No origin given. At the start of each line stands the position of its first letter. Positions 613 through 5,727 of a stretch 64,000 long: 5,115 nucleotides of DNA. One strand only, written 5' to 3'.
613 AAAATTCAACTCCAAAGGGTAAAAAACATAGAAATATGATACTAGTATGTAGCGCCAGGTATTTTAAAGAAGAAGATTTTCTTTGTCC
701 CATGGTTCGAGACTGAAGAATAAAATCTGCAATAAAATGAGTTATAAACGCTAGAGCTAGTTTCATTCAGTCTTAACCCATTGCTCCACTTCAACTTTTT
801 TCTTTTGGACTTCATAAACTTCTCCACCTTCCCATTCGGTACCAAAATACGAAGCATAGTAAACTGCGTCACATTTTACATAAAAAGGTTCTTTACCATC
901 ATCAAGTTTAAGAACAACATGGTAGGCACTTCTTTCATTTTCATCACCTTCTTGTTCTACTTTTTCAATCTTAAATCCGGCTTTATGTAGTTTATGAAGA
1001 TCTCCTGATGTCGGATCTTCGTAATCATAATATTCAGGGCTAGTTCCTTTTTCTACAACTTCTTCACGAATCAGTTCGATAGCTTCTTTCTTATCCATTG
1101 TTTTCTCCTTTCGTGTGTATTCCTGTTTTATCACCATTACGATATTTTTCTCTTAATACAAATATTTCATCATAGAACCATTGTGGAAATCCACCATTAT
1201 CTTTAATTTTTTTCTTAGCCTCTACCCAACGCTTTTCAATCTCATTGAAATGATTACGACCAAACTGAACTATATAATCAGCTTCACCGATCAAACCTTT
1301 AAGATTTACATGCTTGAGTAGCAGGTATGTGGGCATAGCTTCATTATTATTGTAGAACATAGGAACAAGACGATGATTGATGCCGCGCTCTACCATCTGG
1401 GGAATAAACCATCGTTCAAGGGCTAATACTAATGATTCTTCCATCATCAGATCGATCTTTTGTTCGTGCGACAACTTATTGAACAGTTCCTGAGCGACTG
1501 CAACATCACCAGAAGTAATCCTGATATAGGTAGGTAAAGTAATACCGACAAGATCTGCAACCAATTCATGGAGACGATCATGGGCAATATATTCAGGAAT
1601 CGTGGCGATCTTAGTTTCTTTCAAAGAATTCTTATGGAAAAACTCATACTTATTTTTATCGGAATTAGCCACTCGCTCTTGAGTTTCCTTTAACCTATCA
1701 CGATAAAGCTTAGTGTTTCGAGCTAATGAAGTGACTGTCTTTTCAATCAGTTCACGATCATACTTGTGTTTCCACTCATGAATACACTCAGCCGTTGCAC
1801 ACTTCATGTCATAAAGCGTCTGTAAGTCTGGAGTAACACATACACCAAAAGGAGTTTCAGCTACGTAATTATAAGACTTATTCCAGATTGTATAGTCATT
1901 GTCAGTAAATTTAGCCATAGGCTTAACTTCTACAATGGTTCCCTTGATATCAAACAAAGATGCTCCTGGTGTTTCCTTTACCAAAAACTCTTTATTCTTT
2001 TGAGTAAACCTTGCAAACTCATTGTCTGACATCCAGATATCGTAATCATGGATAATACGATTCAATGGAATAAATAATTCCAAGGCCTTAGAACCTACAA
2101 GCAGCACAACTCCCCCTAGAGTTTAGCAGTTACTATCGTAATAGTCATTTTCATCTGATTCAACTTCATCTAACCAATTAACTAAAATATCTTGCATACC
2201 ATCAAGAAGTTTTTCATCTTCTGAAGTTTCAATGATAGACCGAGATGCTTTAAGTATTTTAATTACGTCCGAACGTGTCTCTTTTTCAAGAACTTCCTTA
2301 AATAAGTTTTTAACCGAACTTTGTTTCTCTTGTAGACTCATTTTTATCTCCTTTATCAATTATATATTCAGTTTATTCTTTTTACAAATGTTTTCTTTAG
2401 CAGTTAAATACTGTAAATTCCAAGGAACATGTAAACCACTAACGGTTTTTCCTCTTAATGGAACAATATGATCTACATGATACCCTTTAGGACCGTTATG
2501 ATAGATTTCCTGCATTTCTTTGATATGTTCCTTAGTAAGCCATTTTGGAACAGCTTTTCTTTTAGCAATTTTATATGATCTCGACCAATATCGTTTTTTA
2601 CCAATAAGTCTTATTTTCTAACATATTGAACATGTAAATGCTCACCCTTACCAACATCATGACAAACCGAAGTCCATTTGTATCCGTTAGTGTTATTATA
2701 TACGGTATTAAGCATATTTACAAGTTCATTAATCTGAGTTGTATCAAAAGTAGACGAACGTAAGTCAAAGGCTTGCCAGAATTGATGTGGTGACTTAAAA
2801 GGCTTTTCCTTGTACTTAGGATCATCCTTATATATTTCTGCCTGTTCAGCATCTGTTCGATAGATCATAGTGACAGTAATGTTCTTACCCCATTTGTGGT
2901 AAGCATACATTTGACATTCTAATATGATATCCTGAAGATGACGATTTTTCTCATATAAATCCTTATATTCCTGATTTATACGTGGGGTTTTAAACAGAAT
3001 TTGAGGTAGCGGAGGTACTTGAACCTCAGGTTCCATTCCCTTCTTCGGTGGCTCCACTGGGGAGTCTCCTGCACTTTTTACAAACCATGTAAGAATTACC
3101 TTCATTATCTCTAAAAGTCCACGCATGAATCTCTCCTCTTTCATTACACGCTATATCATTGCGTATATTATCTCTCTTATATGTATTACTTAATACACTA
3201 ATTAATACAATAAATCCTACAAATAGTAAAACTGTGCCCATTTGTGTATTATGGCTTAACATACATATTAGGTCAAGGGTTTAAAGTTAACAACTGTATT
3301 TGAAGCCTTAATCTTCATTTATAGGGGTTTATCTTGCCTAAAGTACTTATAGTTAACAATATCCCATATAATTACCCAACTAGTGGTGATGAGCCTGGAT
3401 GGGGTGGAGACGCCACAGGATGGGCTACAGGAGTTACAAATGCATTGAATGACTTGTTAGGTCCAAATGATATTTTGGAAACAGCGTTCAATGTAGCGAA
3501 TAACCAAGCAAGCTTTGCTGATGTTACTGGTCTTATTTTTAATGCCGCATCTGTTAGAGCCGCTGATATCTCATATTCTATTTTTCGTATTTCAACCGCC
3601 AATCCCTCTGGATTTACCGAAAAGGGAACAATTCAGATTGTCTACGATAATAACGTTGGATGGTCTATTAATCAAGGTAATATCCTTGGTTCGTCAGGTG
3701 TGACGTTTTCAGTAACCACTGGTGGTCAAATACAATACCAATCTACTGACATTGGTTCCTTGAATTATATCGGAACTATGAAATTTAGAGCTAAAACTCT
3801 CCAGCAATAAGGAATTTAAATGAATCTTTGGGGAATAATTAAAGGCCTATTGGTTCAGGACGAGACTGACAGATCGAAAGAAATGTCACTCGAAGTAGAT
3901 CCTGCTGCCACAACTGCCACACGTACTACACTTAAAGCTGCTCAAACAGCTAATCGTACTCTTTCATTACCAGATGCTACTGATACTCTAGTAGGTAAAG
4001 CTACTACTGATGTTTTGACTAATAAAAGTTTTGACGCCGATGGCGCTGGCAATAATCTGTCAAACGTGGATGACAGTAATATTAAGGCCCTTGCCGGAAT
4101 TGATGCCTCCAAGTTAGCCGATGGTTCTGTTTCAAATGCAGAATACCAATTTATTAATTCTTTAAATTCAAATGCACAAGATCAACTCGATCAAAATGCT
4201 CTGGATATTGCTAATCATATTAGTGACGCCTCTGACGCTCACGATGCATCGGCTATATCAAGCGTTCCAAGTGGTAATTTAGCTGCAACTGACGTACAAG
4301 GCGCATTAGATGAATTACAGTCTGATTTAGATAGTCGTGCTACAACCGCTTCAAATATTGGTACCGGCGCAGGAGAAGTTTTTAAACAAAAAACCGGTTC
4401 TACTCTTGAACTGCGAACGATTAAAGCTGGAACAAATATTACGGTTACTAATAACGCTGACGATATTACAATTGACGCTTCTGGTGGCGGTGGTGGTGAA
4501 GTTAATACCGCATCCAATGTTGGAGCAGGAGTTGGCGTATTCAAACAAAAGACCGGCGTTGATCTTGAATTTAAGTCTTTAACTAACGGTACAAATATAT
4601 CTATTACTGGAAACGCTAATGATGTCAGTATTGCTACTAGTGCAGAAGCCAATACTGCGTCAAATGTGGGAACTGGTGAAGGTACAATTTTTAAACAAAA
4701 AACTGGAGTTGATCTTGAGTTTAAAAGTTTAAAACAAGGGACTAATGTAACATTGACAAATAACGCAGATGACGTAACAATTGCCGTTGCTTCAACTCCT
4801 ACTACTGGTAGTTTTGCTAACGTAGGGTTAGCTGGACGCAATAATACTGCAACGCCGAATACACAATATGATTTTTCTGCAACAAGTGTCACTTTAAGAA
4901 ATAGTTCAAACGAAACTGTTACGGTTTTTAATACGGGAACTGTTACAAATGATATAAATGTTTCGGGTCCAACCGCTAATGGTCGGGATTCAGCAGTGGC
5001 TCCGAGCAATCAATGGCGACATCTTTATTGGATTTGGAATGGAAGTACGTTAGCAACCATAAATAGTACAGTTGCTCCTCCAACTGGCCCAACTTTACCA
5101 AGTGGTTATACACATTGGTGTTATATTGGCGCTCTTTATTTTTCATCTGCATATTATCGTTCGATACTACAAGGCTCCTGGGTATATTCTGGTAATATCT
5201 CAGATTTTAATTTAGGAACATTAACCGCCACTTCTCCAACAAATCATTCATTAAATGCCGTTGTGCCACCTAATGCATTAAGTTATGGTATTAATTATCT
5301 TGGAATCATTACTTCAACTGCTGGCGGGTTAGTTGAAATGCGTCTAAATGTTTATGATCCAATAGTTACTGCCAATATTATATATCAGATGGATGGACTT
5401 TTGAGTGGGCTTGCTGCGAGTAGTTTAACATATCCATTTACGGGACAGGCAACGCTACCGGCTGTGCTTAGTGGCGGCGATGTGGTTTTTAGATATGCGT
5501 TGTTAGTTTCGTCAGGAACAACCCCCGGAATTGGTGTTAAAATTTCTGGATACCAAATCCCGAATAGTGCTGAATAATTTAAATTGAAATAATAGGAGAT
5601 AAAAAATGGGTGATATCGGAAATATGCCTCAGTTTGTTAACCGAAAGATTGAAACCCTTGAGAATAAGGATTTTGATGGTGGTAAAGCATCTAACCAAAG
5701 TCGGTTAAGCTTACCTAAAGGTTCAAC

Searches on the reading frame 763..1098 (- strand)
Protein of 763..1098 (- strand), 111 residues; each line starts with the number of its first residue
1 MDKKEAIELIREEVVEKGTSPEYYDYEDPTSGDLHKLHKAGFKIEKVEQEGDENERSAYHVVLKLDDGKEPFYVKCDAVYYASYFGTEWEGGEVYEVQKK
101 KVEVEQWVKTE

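Call 25: find_encoding_contigs(protein=window:763-1098:-, flank=10000, max_places=4)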
Protein window:763-1098:- (111 aa): no gene with exactly this product is on record in the collection.

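Call 26: search_protein_families(library=pfam, max_evalue=0.01, proteins=[window:763-1098:-])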
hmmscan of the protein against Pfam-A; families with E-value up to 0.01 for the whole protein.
window:763-1098:- (111 aa): 0 families

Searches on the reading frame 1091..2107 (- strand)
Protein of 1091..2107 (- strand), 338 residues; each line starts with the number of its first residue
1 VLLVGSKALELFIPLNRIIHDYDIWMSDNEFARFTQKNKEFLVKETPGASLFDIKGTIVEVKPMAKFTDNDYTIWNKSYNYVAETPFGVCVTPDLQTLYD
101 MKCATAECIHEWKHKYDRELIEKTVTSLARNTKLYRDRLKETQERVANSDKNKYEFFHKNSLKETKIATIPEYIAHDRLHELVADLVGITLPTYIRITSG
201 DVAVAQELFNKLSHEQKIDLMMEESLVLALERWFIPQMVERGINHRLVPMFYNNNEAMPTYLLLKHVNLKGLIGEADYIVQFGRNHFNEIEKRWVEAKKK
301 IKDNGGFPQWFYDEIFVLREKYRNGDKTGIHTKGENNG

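Call 26: search_protein_families(library=pfam, max_evalue=0.01, proteins=[window:1091-2107:-])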
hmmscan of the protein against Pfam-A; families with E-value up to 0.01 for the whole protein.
window:1091-2107:- (338 aa): 2 families
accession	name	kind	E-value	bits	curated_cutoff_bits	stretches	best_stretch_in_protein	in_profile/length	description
PF23940.1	DUF7275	-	9.7e-16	58.6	27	1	101-240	5-140/188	Domain of unknown function (DUF7275)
PF23942.1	DUF7277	-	1.8e-05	25.8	27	1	1-63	1-69/87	Domain of unknown function (DUF7277)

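Call 46: find_homologous_proteins(query=window:1091-2107:-, max_evalue=1e-10)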
Query window:1091-2107:- (338 aa): 88 proteins with E <= 1e-10 among 2494 candidates.
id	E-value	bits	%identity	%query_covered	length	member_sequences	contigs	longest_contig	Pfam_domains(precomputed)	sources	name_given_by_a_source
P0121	9.3e-176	602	82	91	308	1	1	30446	PF23940.2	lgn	-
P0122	1.7e-157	542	100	70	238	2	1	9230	PF23940.2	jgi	-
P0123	8.2e-137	474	62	98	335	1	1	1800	PF23940.2,PF23942.2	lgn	-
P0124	1.4e-136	473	62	98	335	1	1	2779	PF23940.2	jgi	jgi:hypothetical protein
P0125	5.8e-134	465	63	100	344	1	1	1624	PF23940.2,PF23942.2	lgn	-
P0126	2.4e-133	462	62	98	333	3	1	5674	PF23940.2,PF23942.2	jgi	-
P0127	2.5e-133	462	62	98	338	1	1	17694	PF23940.2,PF23942.2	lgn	-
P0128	2.9e-133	462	60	98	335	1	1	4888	PF23940.2,PF23942.2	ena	-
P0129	6.6e-133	461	63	98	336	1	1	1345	PF23940.2,PF23942.2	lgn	-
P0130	1.4e-132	460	61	98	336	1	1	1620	PF23940.2,PF23942.2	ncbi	-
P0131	4.6e-132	458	62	98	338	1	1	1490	PF23940.2,PF23942.2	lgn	-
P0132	6.6e-131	454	61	98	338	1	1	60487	PF23940.2,PF23942.2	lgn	-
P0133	9.0e-131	454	59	98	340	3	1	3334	PF23940.2,PF23942.2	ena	-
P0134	2.0e-130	453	61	98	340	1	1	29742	PF23940.2,PF23942.2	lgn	-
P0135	2.9e-130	452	58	99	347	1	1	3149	PF23940.2,PF23942.2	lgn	-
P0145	1.5e-119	417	57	98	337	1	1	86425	PF23940.2,PF23942.2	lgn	-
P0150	5.3e-106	373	53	99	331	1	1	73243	PF23940.2,PF23942.2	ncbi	-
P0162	2.2e-99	351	53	98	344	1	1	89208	PF23940.2,PF23942.2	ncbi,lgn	-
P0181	4.4e-94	333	51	96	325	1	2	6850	PF23940.2,PF23942.2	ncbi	-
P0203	8.5e-83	296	46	97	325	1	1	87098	PF23940.2,PF23942.2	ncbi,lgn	-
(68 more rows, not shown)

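Call 47: find_encoding_contigs(protein=P0122, flank=10000, max_places=3)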
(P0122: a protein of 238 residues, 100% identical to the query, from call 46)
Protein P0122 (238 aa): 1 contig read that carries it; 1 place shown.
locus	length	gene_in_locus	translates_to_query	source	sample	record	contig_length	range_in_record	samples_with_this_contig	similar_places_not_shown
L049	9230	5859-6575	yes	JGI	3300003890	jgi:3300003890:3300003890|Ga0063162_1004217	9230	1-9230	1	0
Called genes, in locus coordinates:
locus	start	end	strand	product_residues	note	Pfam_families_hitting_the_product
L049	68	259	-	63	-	-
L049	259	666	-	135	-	-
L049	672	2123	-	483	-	-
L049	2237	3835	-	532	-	-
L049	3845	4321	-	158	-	-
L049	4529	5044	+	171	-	-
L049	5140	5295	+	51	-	-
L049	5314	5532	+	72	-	-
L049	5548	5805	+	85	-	-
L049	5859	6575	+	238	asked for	PF23940:DUF7275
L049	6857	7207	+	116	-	PF11750:DUF3307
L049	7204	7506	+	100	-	-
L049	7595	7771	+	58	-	-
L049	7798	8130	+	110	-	-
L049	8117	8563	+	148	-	-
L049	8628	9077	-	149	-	-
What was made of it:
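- Tried and rejected: Only about 2 kb to the left was recovered (L049, call 47).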

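Call 48: find_encoding_contigs(protein=P0121, flank=10000, max_places=3)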
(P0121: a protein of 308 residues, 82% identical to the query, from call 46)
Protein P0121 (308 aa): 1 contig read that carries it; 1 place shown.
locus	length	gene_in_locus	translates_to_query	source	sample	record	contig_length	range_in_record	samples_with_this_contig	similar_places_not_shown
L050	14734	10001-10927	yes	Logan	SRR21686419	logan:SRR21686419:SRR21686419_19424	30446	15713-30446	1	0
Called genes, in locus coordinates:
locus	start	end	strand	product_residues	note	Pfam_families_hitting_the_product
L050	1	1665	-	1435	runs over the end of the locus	-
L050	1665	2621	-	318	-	-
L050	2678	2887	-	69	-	-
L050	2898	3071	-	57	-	-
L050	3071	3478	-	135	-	-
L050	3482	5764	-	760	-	-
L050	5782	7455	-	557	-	-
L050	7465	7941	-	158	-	-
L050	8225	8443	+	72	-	PF13619:KTSC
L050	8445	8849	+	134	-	-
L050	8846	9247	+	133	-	-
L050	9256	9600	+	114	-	-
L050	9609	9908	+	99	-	-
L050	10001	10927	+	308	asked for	PF23940:DUF7275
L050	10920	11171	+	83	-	-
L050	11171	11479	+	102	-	-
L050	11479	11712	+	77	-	-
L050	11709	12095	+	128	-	-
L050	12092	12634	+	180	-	PF13521:AAA_28 (weak)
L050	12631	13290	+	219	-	PF00149:Metallophos, PF12850:Metallophos_2 (weak)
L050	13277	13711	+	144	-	-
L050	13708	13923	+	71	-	-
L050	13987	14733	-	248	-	?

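Call 49: find_encoding_contigs(protein=P0162, flank=10000, max_places=3)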
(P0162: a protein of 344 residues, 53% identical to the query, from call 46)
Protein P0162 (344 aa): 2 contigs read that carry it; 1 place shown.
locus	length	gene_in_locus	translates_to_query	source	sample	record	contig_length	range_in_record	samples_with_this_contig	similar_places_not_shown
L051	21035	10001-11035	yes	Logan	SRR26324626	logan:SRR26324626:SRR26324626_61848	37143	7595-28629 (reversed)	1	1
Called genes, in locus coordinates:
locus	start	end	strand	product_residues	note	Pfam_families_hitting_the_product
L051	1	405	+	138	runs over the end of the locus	-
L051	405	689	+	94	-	-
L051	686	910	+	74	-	-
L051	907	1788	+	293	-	PF13671:AAA_33 (faint), PF03767:Acid_phosphat_B (weak), PF25109:HAD_PNKP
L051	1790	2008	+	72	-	-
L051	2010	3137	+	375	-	PF21189:PHA02142, PF09414:RNA_ligase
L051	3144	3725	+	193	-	PF25680:Mom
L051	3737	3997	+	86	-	-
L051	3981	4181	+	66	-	-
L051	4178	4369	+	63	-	-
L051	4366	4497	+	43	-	-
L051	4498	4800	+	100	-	-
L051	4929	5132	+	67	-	-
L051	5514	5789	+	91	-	-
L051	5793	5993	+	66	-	-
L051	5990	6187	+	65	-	-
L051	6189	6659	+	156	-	-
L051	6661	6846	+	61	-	-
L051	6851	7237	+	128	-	PF24240:DUF7448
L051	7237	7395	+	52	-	-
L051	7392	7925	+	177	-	PF00595:PDZ (weak), PF17820:PDZ_6 (weak)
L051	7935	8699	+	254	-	PF01145:Band_7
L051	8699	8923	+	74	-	-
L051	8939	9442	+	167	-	PF08281:Sigma70_r4_2, PF04545:Sigma70_r4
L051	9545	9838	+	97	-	-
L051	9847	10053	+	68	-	-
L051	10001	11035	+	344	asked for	PF23942:DUF7277 (faint), PF23940:DUF7275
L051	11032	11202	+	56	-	-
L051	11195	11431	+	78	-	-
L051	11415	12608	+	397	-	PF12705:PDDEXK_1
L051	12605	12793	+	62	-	-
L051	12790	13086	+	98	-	-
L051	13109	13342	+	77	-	-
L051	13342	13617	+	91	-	-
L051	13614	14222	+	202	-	PF04404:ERF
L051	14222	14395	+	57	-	PF06289:FlbD (weak)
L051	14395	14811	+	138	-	-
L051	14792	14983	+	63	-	-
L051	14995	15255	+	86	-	-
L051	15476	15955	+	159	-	-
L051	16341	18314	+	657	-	PF03796:DnaB_C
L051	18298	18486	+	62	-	-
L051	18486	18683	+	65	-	-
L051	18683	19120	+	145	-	-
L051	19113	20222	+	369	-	PF01068:DNA_ligase_A_M, PF14743:DNA_ligase_OB_2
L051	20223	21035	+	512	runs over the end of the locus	PF03104:DNA_pol_B_exo1, PF00136:DNA_pol_B (faint)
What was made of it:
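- A distant relative, L051, encodes a small ECF-like sigma (call 49).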

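Call 59: find_encoding_contigs(protein=P0145, flank=10000, max_places=2)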
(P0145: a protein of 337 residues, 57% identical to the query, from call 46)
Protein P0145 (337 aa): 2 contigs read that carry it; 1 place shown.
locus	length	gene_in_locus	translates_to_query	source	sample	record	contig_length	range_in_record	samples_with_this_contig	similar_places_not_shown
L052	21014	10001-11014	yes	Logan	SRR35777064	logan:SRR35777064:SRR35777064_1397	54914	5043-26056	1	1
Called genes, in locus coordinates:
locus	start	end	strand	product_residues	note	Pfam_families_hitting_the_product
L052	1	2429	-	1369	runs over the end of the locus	-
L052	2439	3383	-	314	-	-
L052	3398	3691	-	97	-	-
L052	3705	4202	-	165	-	-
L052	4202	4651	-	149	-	-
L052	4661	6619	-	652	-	-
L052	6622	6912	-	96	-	-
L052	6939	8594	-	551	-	-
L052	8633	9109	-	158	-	-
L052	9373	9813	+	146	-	-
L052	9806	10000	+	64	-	-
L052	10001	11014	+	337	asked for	PF23942:DUF7277 (faint), PF23940:DUF7275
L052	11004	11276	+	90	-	-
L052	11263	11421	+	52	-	-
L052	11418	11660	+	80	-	-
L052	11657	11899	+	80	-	-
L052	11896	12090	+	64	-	-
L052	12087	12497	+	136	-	PF24240:DUF7448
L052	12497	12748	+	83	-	-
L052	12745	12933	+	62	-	-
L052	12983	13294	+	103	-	-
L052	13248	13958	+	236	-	-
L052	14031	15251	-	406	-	-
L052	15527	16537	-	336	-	-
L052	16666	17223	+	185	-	-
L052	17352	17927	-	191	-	-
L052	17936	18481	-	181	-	-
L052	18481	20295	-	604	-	-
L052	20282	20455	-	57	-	-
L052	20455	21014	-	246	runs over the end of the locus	-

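Call 60: list_cluster_members(proteins=[P0162, P0203, P0150, P0130, P0181, P0042, P0047, P0109, P0061, P0108])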
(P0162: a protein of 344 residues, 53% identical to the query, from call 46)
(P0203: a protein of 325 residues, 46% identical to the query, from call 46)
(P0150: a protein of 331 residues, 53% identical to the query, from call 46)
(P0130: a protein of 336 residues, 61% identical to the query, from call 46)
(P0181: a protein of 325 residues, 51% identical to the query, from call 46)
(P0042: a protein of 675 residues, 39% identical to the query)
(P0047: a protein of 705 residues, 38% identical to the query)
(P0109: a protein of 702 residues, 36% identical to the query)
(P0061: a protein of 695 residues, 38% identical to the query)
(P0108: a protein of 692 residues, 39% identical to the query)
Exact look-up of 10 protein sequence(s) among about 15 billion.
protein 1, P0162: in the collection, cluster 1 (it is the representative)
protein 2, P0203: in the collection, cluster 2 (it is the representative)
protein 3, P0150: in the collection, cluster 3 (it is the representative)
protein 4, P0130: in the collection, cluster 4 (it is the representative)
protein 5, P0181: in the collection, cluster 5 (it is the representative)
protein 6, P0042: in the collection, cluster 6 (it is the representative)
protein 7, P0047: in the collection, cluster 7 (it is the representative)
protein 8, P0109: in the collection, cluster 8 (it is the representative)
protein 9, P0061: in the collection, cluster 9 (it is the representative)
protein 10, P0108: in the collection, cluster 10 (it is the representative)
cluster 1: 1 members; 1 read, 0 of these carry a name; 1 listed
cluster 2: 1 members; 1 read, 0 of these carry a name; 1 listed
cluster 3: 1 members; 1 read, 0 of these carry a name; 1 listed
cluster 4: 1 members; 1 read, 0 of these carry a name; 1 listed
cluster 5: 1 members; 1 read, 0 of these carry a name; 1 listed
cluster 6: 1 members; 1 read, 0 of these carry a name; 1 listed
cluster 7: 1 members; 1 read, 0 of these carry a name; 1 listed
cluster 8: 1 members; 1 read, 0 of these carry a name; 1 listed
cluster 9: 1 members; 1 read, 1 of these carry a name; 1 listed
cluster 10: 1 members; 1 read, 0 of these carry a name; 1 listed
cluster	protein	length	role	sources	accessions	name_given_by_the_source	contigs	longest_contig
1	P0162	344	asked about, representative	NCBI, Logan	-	-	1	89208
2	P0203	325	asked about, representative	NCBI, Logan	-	-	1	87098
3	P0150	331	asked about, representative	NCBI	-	-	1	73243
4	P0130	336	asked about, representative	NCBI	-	-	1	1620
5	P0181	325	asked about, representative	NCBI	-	-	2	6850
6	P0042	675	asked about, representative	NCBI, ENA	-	-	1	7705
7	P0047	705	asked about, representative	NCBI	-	-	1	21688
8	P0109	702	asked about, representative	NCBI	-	-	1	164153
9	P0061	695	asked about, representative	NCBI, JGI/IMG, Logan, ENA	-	hypothetical protein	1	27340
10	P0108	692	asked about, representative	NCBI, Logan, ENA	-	-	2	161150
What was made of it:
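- Tried and rejected: NCBI-sourced homologues carry no organism names (call 60).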

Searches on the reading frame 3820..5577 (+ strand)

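Call 8: search_protein_families(library=phrogs, proteins=[window:3820-5577:+])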
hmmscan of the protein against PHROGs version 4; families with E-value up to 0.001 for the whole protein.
window:3820-5577:+ (585 aa): 1 family
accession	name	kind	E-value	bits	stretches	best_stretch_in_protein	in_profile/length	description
phrog_20419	-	unknown function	0.00043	20.9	0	287-325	88-125/236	-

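Call 26: search_protein_families(library=pfam, max_evalue=0.01, proteins=[window:3820-5577:+])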
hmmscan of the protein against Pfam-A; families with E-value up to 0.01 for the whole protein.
window:3820-5577:+ (585 aa): 0 families
